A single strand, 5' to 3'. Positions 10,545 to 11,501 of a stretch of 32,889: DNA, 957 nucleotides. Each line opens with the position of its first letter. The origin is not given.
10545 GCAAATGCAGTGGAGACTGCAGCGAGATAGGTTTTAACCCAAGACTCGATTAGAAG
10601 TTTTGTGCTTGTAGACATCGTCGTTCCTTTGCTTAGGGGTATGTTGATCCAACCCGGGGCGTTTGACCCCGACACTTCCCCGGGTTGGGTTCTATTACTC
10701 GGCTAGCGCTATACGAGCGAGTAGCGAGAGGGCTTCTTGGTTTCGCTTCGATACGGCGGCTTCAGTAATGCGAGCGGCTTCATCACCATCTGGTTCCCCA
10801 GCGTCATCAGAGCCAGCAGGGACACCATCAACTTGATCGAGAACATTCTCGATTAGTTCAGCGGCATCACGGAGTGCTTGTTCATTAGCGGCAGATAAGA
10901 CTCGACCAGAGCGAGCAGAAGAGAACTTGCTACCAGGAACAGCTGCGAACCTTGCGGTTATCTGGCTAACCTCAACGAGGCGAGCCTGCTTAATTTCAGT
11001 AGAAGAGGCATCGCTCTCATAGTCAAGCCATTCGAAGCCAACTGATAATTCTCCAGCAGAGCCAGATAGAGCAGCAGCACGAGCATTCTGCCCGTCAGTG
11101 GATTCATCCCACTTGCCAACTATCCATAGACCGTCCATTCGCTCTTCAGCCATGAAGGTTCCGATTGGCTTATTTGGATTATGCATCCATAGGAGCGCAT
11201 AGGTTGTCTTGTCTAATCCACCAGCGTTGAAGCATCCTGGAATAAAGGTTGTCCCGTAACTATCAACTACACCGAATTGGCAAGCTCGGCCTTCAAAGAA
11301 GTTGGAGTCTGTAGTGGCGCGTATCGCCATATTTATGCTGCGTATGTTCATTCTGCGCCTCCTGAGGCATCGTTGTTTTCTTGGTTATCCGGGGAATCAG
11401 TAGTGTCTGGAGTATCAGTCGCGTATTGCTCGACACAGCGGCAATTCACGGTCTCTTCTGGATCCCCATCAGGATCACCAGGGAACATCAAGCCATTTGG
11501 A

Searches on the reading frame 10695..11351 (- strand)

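Call 32: search_protein_families(library=phrogs, proteins=[window:10695-11351:-], max_evalue=0.001)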
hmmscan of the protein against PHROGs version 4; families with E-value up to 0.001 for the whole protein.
window:10695-11351:- (218 aa): 4 families
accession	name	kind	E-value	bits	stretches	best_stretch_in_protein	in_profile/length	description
phrog_80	-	head and packaging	2.3e-25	90.9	1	1-201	217-421/607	head maturation protease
phrog_3270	-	head and packaging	8.8e-12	45.4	1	18-130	6-115/603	head maturation protease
phrog_617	-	head and packaging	1.2e-08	35.3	1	50-132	60-149/626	major head protein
phrog_3244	-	head and packaging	4.9e-08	34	1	12-199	28-236/326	head maturation protease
